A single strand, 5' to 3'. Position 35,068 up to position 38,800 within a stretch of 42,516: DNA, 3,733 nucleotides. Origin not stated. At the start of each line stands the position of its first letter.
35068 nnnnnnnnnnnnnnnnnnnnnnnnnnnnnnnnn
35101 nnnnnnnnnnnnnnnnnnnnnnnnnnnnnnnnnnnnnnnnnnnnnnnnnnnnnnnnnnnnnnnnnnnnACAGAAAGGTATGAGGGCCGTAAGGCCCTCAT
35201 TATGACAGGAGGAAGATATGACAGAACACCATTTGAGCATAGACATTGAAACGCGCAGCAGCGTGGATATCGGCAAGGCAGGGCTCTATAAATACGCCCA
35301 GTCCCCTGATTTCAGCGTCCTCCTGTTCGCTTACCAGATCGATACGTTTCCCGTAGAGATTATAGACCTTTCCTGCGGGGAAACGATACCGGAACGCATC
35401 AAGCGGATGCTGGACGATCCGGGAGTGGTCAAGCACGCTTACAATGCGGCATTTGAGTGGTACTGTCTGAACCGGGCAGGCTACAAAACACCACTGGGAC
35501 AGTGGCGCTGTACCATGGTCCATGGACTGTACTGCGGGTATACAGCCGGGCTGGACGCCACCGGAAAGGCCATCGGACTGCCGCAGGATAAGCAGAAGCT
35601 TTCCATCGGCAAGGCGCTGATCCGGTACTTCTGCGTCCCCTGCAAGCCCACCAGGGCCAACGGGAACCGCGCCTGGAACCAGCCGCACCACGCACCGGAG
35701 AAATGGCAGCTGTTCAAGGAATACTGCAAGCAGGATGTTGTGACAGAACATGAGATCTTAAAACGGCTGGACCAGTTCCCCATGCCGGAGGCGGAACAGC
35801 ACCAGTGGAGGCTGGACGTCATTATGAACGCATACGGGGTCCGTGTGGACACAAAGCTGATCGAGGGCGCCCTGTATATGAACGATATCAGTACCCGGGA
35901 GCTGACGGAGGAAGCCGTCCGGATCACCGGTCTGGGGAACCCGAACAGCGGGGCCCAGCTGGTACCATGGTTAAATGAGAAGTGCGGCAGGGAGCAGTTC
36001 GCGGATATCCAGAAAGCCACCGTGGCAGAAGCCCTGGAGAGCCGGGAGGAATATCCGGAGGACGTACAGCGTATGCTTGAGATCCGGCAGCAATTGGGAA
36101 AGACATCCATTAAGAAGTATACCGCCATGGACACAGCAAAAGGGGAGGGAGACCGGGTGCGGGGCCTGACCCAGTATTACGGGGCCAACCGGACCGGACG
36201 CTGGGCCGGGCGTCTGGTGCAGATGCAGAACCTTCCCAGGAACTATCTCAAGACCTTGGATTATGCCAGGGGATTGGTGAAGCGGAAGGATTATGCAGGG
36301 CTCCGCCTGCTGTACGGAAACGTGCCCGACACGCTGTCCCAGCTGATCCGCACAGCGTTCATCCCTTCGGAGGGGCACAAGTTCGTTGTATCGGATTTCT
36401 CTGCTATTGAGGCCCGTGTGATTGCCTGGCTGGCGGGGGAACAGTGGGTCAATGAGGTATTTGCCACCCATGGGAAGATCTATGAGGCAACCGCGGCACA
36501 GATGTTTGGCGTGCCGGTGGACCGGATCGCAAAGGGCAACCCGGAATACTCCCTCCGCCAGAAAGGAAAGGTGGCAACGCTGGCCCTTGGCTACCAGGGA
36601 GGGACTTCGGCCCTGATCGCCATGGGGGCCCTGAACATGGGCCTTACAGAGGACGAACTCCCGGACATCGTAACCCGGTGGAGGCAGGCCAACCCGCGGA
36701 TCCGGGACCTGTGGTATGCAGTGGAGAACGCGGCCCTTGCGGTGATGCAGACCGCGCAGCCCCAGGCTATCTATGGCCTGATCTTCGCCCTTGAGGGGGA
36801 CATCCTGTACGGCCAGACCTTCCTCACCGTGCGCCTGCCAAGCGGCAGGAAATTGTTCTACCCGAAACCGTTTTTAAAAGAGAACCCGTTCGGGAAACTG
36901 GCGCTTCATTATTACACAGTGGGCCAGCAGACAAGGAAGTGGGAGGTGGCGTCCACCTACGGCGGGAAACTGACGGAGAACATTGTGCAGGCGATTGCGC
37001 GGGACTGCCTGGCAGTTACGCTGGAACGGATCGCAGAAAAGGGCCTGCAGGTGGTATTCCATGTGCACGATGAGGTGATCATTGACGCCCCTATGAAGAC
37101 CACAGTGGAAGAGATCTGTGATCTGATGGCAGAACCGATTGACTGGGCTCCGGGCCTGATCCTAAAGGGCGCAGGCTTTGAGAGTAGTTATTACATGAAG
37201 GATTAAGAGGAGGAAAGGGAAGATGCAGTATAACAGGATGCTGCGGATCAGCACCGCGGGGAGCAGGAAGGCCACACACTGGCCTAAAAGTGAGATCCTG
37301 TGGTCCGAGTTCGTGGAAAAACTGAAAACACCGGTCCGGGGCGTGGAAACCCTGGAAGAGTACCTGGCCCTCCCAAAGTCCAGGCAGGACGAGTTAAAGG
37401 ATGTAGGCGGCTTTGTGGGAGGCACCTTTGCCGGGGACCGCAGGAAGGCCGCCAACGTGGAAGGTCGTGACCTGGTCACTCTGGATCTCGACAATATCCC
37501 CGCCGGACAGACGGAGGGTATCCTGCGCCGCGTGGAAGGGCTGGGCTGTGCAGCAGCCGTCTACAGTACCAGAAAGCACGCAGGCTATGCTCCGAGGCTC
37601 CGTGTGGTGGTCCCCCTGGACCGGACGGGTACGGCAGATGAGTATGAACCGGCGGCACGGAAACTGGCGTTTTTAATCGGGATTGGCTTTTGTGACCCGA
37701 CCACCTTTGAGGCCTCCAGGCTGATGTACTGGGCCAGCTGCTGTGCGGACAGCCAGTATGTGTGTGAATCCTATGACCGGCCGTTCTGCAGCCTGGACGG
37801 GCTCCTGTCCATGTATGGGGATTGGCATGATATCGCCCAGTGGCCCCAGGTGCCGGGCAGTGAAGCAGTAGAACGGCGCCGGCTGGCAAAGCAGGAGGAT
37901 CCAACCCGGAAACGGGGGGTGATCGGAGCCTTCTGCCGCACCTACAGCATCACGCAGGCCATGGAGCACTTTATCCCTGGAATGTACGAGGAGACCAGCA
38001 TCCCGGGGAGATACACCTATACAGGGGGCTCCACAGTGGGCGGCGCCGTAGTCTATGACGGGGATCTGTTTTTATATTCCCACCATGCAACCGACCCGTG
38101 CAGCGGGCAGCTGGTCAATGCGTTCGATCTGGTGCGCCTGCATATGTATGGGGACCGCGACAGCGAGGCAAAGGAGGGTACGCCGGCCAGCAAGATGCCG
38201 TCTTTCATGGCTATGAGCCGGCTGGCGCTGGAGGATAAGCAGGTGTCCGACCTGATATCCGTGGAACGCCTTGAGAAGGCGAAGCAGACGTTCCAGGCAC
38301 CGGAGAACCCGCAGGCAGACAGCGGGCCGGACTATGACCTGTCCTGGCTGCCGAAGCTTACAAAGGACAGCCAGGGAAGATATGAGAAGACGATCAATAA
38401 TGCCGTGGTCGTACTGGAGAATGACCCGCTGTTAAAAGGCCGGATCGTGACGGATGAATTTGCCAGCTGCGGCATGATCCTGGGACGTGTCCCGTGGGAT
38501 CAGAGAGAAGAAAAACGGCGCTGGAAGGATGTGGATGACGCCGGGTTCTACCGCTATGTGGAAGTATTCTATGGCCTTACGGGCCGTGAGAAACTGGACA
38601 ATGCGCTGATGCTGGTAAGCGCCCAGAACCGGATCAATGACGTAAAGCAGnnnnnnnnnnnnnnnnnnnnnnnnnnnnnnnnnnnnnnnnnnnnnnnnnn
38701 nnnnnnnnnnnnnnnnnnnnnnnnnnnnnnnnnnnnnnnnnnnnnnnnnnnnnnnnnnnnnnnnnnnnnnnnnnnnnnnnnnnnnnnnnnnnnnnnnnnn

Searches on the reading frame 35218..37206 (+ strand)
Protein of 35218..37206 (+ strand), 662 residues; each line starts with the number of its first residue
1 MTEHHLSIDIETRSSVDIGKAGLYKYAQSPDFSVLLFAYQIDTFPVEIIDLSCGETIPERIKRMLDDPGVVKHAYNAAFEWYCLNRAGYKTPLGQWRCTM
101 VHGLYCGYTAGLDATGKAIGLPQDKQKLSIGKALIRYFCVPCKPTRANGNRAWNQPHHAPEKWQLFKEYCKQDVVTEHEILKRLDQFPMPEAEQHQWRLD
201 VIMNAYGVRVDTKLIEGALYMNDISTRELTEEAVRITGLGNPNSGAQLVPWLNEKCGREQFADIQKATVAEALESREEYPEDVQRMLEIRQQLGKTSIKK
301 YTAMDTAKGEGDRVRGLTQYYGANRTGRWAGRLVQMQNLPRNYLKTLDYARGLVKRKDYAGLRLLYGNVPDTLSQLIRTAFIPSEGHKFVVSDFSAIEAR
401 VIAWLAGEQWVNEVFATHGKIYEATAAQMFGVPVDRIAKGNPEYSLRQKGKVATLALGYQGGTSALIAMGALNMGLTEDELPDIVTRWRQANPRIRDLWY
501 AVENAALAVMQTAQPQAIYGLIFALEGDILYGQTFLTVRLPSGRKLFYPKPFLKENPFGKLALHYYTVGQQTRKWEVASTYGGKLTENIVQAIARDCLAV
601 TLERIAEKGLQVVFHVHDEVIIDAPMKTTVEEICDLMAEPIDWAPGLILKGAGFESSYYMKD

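Call 8: search_protein_families(library=pfam, proteins=[window:35218-37206:+])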
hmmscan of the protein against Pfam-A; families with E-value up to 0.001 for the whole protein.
window:35218-37206:+ (662 aa): 1 family
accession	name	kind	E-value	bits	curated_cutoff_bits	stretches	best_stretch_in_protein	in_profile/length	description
PF00476.26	DNA_pol_A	-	2.9e-20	73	34.3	1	226-499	15-255/381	DNA polymerase family A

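Call 24: search_protein_families(library=phrogs, proteins=[window:35218-37203:+])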
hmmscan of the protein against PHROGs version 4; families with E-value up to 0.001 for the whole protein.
window:35218-37203:+ (662 aa): 4 families
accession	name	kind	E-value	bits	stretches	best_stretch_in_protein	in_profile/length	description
phrog_17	-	DNA, RNA and nucleotide metabolism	1.4e-133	448.5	1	3-661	670-1233/1445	DNA polymerase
phrog_10285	-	DNA, RNA and nucleotide metabolism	2e-100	336.9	1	336-662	1-321/321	DNA polymerase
phrog_7766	-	DNA, RNA and nucleotide metabolism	4.9e-53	180.3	1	474-662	1-186/186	DNA polymerase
phrog_2573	-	DNA, RNA and nucleotide metabolism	5.1e-05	23.6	1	377-499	5-134/336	DNA polymerase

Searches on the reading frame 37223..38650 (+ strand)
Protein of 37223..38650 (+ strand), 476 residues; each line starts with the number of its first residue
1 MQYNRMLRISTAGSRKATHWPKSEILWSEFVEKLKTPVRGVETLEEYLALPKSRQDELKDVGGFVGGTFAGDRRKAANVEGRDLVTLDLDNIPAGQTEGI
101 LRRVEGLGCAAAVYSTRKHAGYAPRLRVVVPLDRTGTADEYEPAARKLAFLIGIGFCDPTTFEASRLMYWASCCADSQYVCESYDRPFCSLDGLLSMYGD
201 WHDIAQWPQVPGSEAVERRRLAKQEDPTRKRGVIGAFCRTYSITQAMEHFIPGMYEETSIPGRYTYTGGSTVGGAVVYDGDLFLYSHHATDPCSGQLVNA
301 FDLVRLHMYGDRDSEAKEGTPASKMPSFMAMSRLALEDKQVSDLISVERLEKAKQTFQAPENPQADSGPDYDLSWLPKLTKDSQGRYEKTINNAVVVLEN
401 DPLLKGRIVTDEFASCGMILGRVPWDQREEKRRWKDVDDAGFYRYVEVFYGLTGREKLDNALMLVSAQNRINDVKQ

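Call 23: search_protein_families(library=pfam, proteins=[window:37223-38650:+], max_evalue=10)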
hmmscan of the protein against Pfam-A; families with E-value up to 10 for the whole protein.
window:37223-38650:+ (476 aa): 0 families

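Call 59: find_homologous_proteins(query=window:37223-38422:+, max_evalue=1e-10)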
Query window:37223-38422:+ (400 aa): 1494 proteins with E <= 1e-10 among 6800 candidates; the best 120 are listed.
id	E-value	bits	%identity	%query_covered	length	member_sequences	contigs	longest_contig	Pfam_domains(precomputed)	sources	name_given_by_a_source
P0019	1.8e-272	921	100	100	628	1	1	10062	PF05272.18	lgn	-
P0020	2.7e-227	772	82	100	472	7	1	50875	-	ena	-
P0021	3.6e-227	772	82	100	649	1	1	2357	PF19263.6,PF05272.18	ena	-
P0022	4.5e-227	772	82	100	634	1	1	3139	PF05272.18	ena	-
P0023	6.0e-227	771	82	100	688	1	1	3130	PF19263.6,PF05272.18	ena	-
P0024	9.9e-227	771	82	100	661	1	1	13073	PF19263.6,PF05272.18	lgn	-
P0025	1.6e-226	770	82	100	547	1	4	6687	PF05272.18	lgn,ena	-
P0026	2.7e-226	769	82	100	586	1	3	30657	PF05272.18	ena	-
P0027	2.1e-225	766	81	100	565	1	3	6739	PF05272.18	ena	-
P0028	3.2e-215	733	76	100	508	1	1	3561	-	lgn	-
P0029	6.4e-215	732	76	100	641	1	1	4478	PF19263.6,PF05272.18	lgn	-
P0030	3.6e-209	713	77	100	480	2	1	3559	-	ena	-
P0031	6.2e-207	705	74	100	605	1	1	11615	PF05272.18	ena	-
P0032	1.1e-206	705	75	100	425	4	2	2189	-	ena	-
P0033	3.1e-206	703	75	100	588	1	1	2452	PF05272.18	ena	-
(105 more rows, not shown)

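Call 71: predict_structure(alignment_id=A3)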
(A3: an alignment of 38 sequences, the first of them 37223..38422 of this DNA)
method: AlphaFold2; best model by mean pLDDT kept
length: 400 residues; sequences in the alignment: 38
mean_pLDDT: 88.3   pTM: 0.77
mean pLDDT of the five models: 88.3, 87.1, 85.1, 84.2, 83.5
residues with pLDDT >= 90: 228; 70-90: 142; 50-70: 22; < 50: 8
segments of 3 or more residues with pLDDT < 50: 362-369
pLDDT, mean of each block of 10 residues (from residue 1): 94 87 96 95 95 91 92 83 95 95 97 95 95 94 96 92 91 94 98 96 89 68 79 92 97 93 88 88 88 89 94 75 86 91 85 72 47 79 77 86
secondary structure, 60 per line:
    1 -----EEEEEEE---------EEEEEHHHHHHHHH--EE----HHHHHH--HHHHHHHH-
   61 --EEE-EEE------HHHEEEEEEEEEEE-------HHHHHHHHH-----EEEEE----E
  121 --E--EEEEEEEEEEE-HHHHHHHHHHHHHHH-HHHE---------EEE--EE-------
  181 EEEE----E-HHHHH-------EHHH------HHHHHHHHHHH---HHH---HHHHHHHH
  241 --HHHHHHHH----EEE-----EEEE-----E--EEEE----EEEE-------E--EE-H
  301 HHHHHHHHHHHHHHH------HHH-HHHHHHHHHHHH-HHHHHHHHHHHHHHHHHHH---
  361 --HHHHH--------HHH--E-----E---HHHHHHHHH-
elements in order: E6-12 E22-26 H27-35 H44-49 H52-59 E63-65 E67-69 E79-89 H97-105 E111-115 E126-136 H138-152 E167-169 E181-184 H191-195 H213-223 H233-240 H243-250 E255-257 E263-266 E275-278 E283-286 H300-315 H326-337 H339-357 H363-367 H391-399

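Call 73: fold_search(model_id=the predicted structure, library=pdb)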
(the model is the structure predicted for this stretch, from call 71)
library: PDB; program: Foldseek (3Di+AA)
matches with E <= 10: 146; with E <= 0.001: 1
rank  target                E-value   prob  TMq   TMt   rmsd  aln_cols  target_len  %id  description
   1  6zp9_A                2.0e-05  1.00  0.27  0.51   7.9       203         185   13  Cyanophage S-2L Primase-Polymerase (PrimPol), AEP domain (PP-N190) (released 2021-03-03)
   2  2r9l_B                2.8e-02  0.89  0.23  0.31  12.2       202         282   14  Polymerase Domain from Mycobacterium tuberculosis Ligase D in complex with DNA (released 2008-01-08)
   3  2r9l_A                5.0e-02  0.85  0.23  0.31  12.0       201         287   13  Polymerase Domain from Mycobacterium tuberculosis Ligase D in complex with DNA (released 2008-01-08)
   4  4mky_A                6.7e-02  0.63  0.23  0.31  13.5       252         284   11  Polymerase Domain from Mycobacterium tuberculosis Ligase D in complex with an annealed double-strand DNA break. (released 2013-12-11)
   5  2iru_B                8.0e-02  0.35  0.19  0.25  14.5       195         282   13  Crystal Structure of the Polymerase Domain from Mycobacterium tuberculosis Ligase D (released 2007-01-02)
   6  2irx                  1.4e-01  0.35  0.20  0.27  12.4       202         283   12  Crystal Structure of the Polymerase Domain from Mycobacterium tuberculosis Ligase D with GTP and Manganese. (released 2007-01-02)
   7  2iry_A                1.5e-01  0.69  0.22  0.30  11.7       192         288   12  Crystal Structure of the Polymerase Domain from Mycobacterium tuberculosis Ligase D with dGTP and Manganese. (released 2007-01-02)
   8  8iqh_A                2.0e-01  0.06  0.17  0.09  19.7       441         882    9  Structure of Full-Length AsfvPrimPol in Apo-Form (released 2023-07-26)
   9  4u87_A                3.6e-01  0.44  0.16  0.29   4.1        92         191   18  Crystal structure of the Ba-soaked C2 crystal form of pMV158 replication initiator RepB (P3221 space group) (released 2015-08-26)
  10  9ycv_C                3.8e-01  0.06  0.19  0.11  18.0       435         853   10  HSV Helicase-primase complex bound to amenamevir (released 2025-12-31)
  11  7jkl_B                4.0e-01  0.15  0.21  0.30  12.1       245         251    9  Human PrimPol misinserting dATP opposite the 8-oxoguanine lesion (3'-end base of the primer strand is 2',3'-dideoxy-te (released 2021-06-30)
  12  7nqd_A                4.8e-01  0.15  0.17  0.29  11.8       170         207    9  Prim-Pol Domain of CRISPR-associated Prim-Pol (CAPP) from Marinitoga sp. 1137 (released 2022-05-04)
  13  3dky_D                7.3e-01  0.25  0.15  0.29   4.3        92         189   21  Crystal Structure of the replication initiator protein encoded on plasmid pMV158 (RepB), tetragonal form, to 3.6 Ang r (released 2009-06-30)
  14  7jk1_A                8.2e-01  0.10  0.20  0.27  11.6       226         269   11  Human PrimPol inserting correct dCTP opposite the 8-oxoguanine lesion (released 2021-06-30)
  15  7p9j_C                8.7e-01  0.12  0.18  0.30  11.5       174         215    9  Prim-Pol Domain of CRISPR-associated Prim-Pol (CAPP) from Marinitoga sp. 1137 - Primer Initiation Complex (released 2022-05-04)
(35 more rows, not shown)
